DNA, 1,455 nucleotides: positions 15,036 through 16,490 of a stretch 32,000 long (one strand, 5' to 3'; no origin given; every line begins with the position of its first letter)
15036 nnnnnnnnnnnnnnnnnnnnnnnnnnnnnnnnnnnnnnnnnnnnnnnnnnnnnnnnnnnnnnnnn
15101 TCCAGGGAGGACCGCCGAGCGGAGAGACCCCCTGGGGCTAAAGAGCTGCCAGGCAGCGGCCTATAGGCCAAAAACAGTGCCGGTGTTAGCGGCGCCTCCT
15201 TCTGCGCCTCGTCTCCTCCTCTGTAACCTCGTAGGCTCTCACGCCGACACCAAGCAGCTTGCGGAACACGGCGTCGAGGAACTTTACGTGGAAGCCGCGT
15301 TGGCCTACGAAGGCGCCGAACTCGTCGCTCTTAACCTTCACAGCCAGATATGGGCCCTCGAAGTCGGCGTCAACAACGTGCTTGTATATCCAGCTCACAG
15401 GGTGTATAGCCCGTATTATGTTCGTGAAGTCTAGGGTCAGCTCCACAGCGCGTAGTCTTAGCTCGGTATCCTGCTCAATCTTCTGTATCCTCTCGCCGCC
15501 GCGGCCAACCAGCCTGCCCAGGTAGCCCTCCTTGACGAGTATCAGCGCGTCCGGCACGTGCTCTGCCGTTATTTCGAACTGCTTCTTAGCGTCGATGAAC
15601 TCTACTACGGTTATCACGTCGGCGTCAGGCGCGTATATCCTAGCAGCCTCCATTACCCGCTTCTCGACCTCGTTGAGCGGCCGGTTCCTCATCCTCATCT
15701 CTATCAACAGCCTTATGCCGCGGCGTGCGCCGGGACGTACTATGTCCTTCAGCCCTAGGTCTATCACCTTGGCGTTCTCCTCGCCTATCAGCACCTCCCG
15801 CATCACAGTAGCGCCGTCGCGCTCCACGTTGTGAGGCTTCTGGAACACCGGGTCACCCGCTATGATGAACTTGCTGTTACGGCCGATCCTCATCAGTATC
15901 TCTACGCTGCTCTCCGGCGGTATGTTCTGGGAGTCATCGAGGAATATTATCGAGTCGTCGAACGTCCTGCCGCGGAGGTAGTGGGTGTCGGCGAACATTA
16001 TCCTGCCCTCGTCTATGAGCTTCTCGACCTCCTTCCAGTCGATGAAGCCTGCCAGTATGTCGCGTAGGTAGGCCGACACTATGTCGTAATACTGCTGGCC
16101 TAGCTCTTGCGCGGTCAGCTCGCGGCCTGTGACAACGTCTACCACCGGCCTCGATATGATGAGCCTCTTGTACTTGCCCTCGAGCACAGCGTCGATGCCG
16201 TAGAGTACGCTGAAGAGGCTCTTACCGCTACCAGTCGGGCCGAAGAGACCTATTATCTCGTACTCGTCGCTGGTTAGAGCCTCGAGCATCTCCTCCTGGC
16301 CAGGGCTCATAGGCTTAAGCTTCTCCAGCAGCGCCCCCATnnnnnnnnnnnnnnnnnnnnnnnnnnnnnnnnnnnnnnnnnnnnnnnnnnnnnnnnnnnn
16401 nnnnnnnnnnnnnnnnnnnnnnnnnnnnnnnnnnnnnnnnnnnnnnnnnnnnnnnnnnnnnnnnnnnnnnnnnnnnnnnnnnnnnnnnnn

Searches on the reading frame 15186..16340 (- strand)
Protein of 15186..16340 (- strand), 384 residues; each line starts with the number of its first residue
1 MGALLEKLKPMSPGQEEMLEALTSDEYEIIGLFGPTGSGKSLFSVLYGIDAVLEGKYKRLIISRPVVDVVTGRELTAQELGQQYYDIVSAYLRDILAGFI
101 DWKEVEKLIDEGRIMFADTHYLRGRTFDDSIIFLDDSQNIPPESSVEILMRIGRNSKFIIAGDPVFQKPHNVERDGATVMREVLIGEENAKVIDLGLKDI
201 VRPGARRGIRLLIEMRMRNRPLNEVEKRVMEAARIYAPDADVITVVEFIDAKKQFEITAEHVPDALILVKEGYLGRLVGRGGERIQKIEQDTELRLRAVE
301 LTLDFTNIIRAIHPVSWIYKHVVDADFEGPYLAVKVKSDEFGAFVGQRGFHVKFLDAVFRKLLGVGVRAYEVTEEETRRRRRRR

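Call 3: search_protein_families(library=pfam, proteins=[window:15186-16340:-], max_evalue=0.01)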
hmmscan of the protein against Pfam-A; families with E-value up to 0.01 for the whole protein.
window:15186-16340:- (384 aa): 4 families
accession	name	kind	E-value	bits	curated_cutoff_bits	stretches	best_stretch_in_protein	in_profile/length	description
PF02562.22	PhoH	-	1.1e-56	192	27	1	8-212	2-203/205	PhoH-like protein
PF07650.23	KH_2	-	4.2e-05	23.7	22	1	252-299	15-61/78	KH domain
PF00013.35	KH_1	-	0.00028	21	21.5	1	267-296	4-33/66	KH domain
PF13184.12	KH_5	-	0.0022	18.5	27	0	265-307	5-53/69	NusA-like KH domain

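Call 4: search_protein_families(library=ncbifam, proteins=[window:15186-16340:-], max_evalue=0.01)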
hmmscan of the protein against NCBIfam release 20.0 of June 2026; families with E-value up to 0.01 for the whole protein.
window:15186-16340:- (384 aa): 4 families
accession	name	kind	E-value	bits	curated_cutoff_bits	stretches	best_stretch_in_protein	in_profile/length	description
NF053827.1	RNA5-3helPhoH2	equivalog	3.2e-13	49.5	680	1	14-188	224-400/427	RNA 5'-3' helicase PhoH2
NF007827.1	PRK10536.1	equivalog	6.4e-12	45.4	380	1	9-202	50-242/253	phosphate starvation-inducible protein PhoH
NF006261.0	PRK08406.1-5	equivalog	0.0005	19.7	231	1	266-313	35-82/173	transcription elongation factor NusA-like protein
TIGR01952.1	nusA_arch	equivalog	0.0034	17.7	74.35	1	266-360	36-130/141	NusA-like transcription termination signal-binding factor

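Call 7: search_solved_structures(query=window:15186-16340:-, max_evalue=0.01)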
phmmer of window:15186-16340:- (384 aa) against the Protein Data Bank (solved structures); distinct sequences matched with E-value up to 0.01: 5.
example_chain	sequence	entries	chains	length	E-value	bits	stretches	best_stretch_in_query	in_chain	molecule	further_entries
3b85_A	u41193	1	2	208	4.8e-20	75.3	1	8-202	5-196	Phosphate starvation-inducible protein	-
2cxc_A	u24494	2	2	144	5.3e-08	35.7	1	264-365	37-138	NusA | NusA protein homolog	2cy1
6qey_A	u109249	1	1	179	1.5e-05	27.6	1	246-300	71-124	Insulin-like growth factor 2 mRNA-binding protein 1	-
7vkl_A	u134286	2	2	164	0.00026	23.6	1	244-298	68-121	Insulin-like growth factor 2 mRNA-binding protein 3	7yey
6gqe_A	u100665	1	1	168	0.00073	22.1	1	244-298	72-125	Insulin-like growth factor 2 mRNA-binding protein 3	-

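Call 17: find_homologous_proteins(query=window:15186-16340:-, max_evalue=1e-10)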
Query window:15186-16340:- (384 aa): 851 proteins with E <= 1e-10 among 8000 candidates; the best 120 are listed.
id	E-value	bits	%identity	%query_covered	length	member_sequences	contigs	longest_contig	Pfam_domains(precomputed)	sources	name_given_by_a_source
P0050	1.5e-247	839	100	100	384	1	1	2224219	PF02562.23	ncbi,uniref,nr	ncbi:PhoH family protein [Pyrodictium abyssi]|uniref:PhoH family protein n=1 Tax=Pyrodictium abyssi 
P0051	1.2e-246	836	99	100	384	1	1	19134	PF02562.23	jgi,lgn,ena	-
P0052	1.7e-246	835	99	100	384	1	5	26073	PF02562.23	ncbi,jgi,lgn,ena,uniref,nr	ncbi:MAG TPA: PhoH family protein [Pyrodictium delaneyi]|uniref:PhoH family protein n=1 Tax=Pyrodict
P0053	7.2e-246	833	99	100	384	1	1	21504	PF02562.23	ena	-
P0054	1.4e-245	832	99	100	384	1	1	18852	PF02562.23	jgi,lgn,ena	-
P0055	1.6e-245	832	99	100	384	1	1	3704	PF02562.23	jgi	-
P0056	7.4e-237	804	95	98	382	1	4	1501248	PF02562.23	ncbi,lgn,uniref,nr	ncbi:phosphate starvation-inducible protein PhoH [Pyrodictium occultum]|uniref:Phosphate starvation-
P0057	1.4e-232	789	93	98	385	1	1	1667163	PF07650.24,PF02562.23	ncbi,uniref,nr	ncbi:PhoH family protein [Hyperthermus butylicus]|uniref:PhoH protein n=1 Tax=Hyperthermus butylicus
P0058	2.2e-230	782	91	97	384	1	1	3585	PF07650.24,PF02562.23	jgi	jgi:phosphate starvation-inducible PhoH-like protein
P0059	6.2e-230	781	91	97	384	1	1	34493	PF07650.24,PF02562.23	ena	-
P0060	7.5e-230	781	91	97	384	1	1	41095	PF07650.24,PF02562.23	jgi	jgi:phosphate starvation-inducible PhoH-like protein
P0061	8.6e-230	780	91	97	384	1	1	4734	PF07650.24,PF02562.23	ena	-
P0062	2.3e-229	779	91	97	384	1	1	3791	PF07650.24,PF02562.23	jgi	-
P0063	2.4e-228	776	89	97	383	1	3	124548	PF02562.23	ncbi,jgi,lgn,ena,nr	ncbi:MAG TPA: PhoH family protein [Pyrodictium sp.]|nr:PhoH family protein [Pyrodictium sp.] HIQ1036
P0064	1.7e-227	773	88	97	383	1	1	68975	PF02562.23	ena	-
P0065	4.7e-227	771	89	100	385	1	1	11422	PF07650.24,PF02562.23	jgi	jgi:phosphate starvation-inducible PhoH-like protein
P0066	7.1e-227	771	89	97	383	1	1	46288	PF02562.23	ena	-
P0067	1.6e-226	770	88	97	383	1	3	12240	PF02562.23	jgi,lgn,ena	-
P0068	2.0e-226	769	88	100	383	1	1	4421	PF02562.23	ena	-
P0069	2.6e-226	769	89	99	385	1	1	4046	PF07650.24,PF02562.23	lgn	-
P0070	4.5e-226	768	87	97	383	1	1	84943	PF02562.23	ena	-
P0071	5.0e-226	768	89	99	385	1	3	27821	PF07650.24,PF02562.23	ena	-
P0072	5.7e-226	768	88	96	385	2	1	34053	PF07650.24,PF02562.23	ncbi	-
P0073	8.3e-226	767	89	97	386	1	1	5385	PF07650.24,PF02562.23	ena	-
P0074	8.6e-226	767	89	97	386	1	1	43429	PF07650.24,PF02562.23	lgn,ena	-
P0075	1.1e-225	767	89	99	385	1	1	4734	PF07650.24,PF02562.23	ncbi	-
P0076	1.4e-225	767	88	96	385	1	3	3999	PF07650.24,PF02562.23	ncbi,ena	-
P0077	1.4e-225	767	89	95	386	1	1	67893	PF07650.24,PF02562.23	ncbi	-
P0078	1.6e-225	766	89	99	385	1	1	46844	PF07650.24,PF02562.23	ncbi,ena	-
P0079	1.7e-225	766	89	96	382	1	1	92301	PF07650.24,PF02562.23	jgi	-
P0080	4.2e-225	765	90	97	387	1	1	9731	PF07650.24,PF02562.23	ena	-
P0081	4.3e-225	765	89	99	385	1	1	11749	PF07650.24,PF02562.23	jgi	-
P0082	5.3e-225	765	89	99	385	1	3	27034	PF07650.24,PF02562.23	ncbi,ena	-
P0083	5.6e-225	764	89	99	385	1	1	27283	PF07650.24,PF02562.23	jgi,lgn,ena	-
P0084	7.8e-225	764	89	99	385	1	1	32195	PF07650.24,PF02562.23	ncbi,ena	-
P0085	1.1e-224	764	89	96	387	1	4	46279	PF07650.24,PF02562.23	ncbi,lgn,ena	-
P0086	1.3e-224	763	87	98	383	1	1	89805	PF02562.23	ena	-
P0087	1.6e-224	763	89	96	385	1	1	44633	PF07650.24,PF02562.23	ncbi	-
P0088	1.7e-224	763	88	99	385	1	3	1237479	PF07650.24,PF02562.23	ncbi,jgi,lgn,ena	-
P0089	2.8e-224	762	89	96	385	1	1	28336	PF07650.24,PF02562.23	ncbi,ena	-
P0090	2.9e-224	762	89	96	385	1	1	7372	PF07650.24,PF02562.23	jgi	-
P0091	3.4e-224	762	88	100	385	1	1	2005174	PF07650.24,PF02562.23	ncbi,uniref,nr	ncbi:PhoH family protein [Pyrofollis japonicus]|uniref:PhoH family protein n=1 Tax=Pyrofollis japoni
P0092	9.0e-224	761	88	98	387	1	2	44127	PF07650.24,PF02562.23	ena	-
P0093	1.0e-223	760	87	100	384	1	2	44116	PF02562.23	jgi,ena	-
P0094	1.1e-223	760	87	100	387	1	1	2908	PF02562.23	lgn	-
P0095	1.4e-223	760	89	96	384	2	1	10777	PF07650.24,PF02562.23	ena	-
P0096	1.7e-223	760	88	98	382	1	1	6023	PF07650.24,PF02562.23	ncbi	-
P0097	3.6e-223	759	88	96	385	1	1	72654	PF07650.24,PF02562.23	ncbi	-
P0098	1.0e-222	757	88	98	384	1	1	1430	PF07650.24,PF02562.23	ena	-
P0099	6.2e-222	754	87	97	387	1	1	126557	PF07650.24,PF02562.23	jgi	-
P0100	8.3e-222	754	86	98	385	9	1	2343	PF02562.23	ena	-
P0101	1.1e-221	754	87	97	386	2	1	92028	PF07650.24,PF02562.23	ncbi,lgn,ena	-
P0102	2.9e-220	749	85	97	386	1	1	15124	PF02562.23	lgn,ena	-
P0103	2.6e-219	746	85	97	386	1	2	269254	PF02562.23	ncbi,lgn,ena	-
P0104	2.7e-219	746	85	97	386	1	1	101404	PF02562.23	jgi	-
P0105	8.7e-219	744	86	97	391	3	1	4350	PF07650.24,PF02562.23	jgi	-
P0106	3.3e-216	736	86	96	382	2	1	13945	PF02562.23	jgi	-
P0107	5.9e-214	728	85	98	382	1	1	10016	PF07650.24,PF02562.23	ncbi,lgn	ncbi:MAG: PhoH family protein [Thermoproteota archaeon]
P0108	3.3e-213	726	84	98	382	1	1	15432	PF07650.24,PF02562.23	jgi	jgi:phosphate starvation-inducible protein PhoH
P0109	1.4e-210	717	81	100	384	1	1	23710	PF02562.23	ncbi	ncbi:MAG: PhoH family protein [Pyrodictiaceae archaeon]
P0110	6.2e-207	705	82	98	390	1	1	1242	PF07650.24,PF02562.23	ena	-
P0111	1.3e-206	704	82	97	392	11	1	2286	PF07650.24,PF02562.23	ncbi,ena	-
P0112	1.6e-206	704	81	98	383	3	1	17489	PF07650.24,PF02562.23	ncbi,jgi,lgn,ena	-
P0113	4.6e-205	699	78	97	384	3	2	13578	PF07650.24,PF02562.23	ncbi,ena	-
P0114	4.3e-203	692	78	99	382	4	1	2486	PF07650.24,PF02562.23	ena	-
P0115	7.4e-202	688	80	100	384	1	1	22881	PF02562.23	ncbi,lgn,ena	-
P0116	3.9e-201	686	80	100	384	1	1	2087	PF02562.23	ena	-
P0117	3.7e-193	660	77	96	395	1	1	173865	PF02562.23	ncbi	-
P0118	6.5e-190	649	74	99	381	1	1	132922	PF07650.24,PF02562.23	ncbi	-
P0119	7.8e-189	646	75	97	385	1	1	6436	PF07650.24,PF02562.23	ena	-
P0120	7.9e-189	646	74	98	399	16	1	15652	PF02562.23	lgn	-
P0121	1.6e-188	645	75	97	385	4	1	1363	PF07650.24,PF02562.23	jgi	-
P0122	2.6e-188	644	75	97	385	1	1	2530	PF07650.24,PF02562.23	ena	-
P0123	4.6e-188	643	75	97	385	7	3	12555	PF07650.24,PF02562.23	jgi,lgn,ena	-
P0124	6.4e-188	643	73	99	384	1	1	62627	PF07650.24,PF02562.23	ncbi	-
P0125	6.5e-188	643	75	96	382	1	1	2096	PF07650.24,PF02562.23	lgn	-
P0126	7.9e-188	642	74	100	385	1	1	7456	PF07650.24,PF02562.23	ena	-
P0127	1.5e-187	641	73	100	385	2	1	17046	PF07650.24,PF02562.23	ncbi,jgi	-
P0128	1.7e-187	641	75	97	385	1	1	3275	PF07650.24,PF02562.23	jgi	-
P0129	1.8e-186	638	73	100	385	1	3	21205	PF07650.24,PF02562.23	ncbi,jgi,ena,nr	ncbi:MAG: PhoH family protein [Thermoprotei archaeon]|nr:MAG: PhoH family protein [Thermoprotei arch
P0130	2.0e-186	638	73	97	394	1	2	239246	PF07650.24,PF02562.23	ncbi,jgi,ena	-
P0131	3.1e-186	637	74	98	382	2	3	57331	PF07650.24,PF02562.23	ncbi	-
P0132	4.9e-186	636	73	97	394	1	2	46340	PF07650.24,PF02562.23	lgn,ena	-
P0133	7.5e-186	636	73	100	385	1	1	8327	PF07650.24,PF02562.23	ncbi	-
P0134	8.5e-186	636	73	100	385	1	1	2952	PF07650.24,PF02562.23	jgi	-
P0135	8.9e-186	636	73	100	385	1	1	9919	PF07650.24,PF02562.23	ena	-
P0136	1.9e-185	634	73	100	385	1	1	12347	PF07650.24,PF02562.23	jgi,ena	-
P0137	4.8e-185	633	73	100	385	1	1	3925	PF07650.24,PF02562.23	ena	-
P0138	8.6e-185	632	73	100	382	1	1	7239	PF07650.24,PF02562.23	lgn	-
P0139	2.7e-184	631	73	99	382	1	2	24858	PF07650.24,PF02562.23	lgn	-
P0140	3.8e-184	630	73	100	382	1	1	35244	PF07650.24,PF02562.23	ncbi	-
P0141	6.6e-184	629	73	99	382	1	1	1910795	PF07650.24,PF02562.23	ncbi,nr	ncbi:PhoH family protein [Desulfurococcaceae archaeon MEX13E-LK6-19]|nr:PhoH family protein [Desulfu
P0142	6.9e-184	629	73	99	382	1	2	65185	PF07650.24,PF02562.23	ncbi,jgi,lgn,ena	-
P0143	1.0e-183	629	72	98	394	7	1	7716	PF07650.24,PF02562.23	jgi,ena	-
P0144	1.0e-183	629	74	99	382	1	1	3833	PF02562.23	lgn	-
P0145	1.2e-183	628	72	98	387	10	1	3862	PF02562.23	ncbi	-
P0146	2.7e-183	627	70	100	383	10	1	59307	PF07650.24,PF02562.23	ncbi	-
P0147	4.2e-182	623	73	97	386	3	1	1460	PF07650.24,PF02562.23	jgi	-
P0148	1.5e-179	615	72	97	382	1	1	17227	PF07650.24,PF00013.36,PF02562.23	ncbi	-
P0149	1.9e-179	615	67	98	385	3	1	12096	PF07650.24,PF02562.23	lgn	-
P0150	1.6e-178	612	72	99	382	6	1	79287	PF07650.24,PF00013.36,PF02562.23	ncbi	-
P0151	7.5e-177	606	69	97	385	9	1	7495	PF07650.24,PF02562.23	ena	-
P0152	7.8e-177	606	71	98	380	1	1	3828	PF07650.24,PF02562.23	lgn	-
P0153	3.2e-176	604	72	96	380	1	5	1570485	PF07650.24,PF02562.23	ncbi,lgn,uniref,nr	ncbi:PhoH family protein [Staphylothermus marinus F1]|uniref:PhoH family protein n=1 Tax=Staphylothe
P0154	4.1e-176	604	70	98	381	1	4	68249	PF07650.24,PF02562.23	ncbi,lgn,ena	-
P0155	1.9e-175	601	69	95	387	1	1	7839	PF02562.23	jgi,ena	-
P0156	2.7e-175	601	69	95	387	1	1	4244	PF02562.23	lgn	-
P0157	2.7e-175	601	70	97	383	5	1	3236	PF07650.24,PF02562.23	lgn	-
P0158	4.1e-175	600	70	98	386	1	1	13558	PF07650.24,PF00013.36,PF02562.23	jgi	jgi:phosphate starvation-inducible PhoH-like protein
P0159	5.6e-175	600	70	98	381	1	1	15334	PF07650.24,PF02562.23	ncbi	-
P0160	5.8e-175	600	70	98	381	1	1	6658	PF07650.24,PF02562.23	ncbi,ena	-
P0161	7.4e-175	600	69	100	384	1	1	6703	PF07650.24,PF00013.36,PF02562.23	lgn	-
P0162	1.1e-174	599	69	98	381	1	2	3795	PF07650.24,PF00013.36,PF02562.23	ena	-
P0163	1.1e-174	599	69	98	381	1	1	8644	PF07650.24,PF00013.36,PF02562.23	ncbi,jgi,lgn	-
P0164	1.8e-174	598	69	98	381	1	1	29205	PF07650.24,PF00013.36,PF02562.23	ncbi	-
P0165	1.8e-174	598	69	100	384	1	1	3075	PF07650.24,PF00013.36,PF02562.23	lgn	-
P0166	1.9e-174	598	69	98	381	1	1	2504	PF07650.24,PF00013.36,PF02562.23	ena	-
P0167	2.2e-174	598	70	96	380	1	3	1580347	PF07650.24,PF02562.23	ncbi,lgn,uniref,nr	ncbi:PhoH family protein [Staphylothermus hellenicus]|uniref:PhoH family protein n=1 Tax=Staphylothe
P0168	2.4e-174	598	69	98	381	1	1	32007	PF07650.24,PF00013.36,PF02562.23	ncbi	-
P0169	3.1e-174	598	69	98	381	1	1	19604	PF07650.24,PF00013.36,PF02562.23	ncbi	-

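Call 19: find_encoding_contigs(protein=P0153, flank=6000, max_places=2)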
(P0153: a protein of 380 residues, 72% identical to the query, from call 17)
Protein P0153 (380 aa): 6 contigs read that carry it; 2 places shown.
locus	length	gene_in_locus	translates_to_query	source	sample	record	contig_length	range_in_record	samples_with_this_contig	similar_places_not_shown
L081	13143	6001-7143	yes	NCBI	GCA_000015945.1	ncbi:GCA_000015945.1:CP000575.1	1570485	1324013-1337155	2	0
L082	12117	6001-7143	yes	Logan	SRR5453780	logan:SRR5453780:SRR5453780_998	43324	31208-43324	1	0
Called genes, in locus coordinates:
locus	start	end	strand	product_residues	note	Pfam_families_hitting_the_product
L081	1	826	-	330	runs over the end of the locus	PF01916:DS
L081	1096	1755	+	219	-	-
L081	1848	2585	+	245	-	PF00705:PCNA_N, PF02747:PCNA_C (weak)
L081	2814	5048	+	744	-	PF01663:Phosphodiest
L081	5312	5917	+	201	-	-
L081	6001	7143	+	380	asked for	PF02562:PhoH, PF07650:KH_2 (weak)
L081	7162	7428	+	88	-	-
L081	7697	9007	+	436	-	PF01336:tRNA_anti-codon, PF00152:tRNA-synt_2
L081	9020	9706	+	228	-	PF22175:Ogg-HhH, PF00730:HhH-GPD, PF10576:EndIII_4Fe-2S (faint)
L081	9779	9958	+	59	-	-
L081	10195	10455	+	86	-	-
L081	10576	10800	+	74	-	-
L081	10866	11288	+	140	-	-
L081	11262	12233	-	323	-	PF00174:Oxidored_molyb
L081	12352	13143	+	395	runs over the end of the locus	PF07690:MFS_1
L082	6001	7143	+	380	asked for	PF02562:PhoH, PF07650:KH_2 (weak)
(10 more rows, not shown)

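Call 20: find_encoding_contigs(protein=P0141, flank=6000, max_places=2)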
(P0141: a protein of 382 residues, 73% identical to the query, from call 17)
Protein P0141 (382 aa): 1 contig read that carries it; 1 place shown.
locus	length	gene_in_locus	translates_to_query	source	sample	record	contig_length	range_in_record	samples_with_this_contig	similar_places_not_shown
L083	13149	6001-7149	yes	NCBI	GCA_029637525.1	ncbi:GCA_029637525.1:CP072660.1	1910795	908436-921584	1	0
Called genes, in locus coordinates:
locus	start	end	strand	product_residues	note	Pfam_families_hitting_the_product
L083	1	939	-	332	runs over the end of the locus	PF01916:DS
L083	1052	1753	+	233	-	PF04471:Mrr_cat (faint)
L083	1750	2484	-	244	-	-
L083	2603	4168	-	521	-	PF00209:SNF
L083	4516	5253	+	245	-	PF00705:PCNA_N, PF02747:PCNA_C (weak)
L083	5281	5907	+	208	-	-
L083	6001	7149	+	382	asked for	PF02562:PhoH, PF07650:KH_2 (weak)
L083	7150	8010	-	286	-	PF25133:TYW2_N_2, PF02005:TRM (weak), PF02475:TRM5-TYW2_MTfase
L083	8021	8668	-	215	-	PF22175:Ogg-HhH, PF00730:HhH-GPD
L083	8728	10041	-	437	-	PF01336:tRNA_anti-codon, PF00152:tRNA-synt_2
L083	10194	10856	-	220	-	PF02676:TYW3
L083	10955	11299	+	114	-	PF01588:tRNA_bind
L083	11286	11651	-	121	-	-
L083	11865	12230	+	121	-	PF01035:DNA_binding_1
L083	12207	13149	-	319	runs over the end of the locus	PF08902:DUF1848 (faint), PF04055:Radical_SAM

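Call 26: search_protein_families(library=phrogs, proteins=[window:15186-16340:-], max_evalue=0.01)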
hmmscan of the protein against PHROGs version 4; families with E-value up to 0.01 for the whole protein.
window:15186-16340:- (384 aa): 2 families
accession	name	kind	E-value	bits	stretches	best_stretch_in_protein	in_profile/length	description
phrog_170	-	other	3.4e-29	103.3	1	6-220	71-285/323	PhoH-like phosphate starvation-inducible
phrog_2765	-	other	1.2e-24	88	1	6-202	230-432/443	PhoH-like phosphate starvation-inducible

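Call 34: find_encoding_contigs(protein=P0117, flank=5000, max_places=1)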
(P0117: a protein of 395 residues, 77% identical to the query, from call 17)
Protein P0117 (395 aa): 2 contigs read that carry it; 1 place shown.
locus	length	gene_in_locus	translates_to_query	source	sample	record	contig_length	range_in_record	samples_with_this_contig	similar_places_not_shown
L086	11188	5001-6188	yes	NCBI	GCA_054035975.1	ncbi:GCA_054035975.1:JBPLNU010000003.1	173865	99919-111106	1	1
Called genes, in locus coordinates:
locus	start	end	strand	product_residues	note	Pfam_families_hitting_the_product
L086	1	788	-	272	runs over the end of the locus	PF00571:CBS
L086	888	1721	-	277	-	PF00571:CBS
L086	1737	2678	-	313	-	PF00571:CBS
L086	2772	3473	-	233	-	PF00571:CBS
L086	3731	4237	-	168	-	PF00571:CBS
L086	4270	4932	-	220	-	PF02676:TYW3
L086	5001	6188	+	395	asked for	PF02562:PhoH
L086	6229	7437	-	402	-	PF16450:Prot_ATP_ID_OB_C, PF17758:Prot_ATP_ID_OB_N (faint), PF05673:DUF815 (weak), PF05496:RuvB_N (faint), PF07724:AAA_2, PF00004:AAA, PF07728:AAA_5 (weak), PF17862:AAA_lid_3, +1 more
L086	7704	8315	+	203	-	PF13560:HTH_31 (weak), PF01381:HTH_3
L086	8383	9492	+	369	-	PF13167:GTP-bdg_N (weak), PF16360:GTP-bdg_M, PF01926:MMR_HSR1, PF02421:FeoB_N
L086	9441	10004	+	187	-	PF01994:Trm56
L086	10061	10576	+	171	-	PF02002:TFIIE_alpha, PF08221:HTH_9 (weak), PF09339:HTH_IclR (weak)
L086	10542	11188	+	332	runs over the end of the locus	PF00145:DNA_methylase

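Call 60: find_encoding_contigs(protein=P0130, flank=5000, max_places=1)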
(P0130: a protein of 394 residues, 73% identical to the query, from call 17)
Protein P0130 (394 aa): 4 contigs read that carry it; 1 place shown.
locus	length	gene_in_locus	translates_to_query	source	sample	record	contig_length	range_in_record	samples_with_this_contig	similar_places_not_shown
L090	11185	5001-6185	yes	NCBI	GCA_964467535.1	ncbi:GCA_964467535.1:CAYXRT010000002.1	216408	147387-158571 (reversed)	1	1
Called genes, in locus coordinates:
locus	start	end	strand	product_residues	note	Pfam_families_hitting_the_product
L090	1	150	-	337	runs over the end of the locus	PF10343:Q_salvage (weak)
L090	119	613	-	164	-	PF22769:DCD, PF00692:dUTPase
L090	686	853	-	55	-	-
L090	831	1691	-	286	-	PF01048:PNP_UDP_1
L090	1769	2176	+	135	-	PF02675:AdoMet_dc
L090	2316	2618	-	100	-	PF01294:Ribosomal_L13e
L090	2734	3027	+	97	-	PF02680:DUF211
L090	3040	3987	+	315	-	PF22082:TtuA_LIM_N, PF01171:ATP_bind_3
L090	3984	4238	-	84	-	PF01588:tRNA_bind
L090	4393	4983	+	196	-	PF02676:TYW3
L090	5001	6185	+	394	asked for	PF02562:PhoH, PF07650:KH_2 (weak)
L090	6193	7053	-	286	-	PF25133:TYW2_N_2, PF02005:TRM, PF02475:TRM5-TYW2_MTfase, PF09445:Methyltransf_15 (weak)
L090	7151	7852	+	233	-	PF10015:ThermoDBP-RP_arch, PF20754:Thermo-DBP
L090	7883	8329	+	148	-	-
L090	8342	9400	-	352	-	PF01979:Amidohydro_1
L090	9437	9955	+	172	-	-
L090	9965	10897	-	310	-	PF02517:Rce1-like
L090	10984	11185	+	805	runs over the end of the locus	PF01804:Penicil_amidase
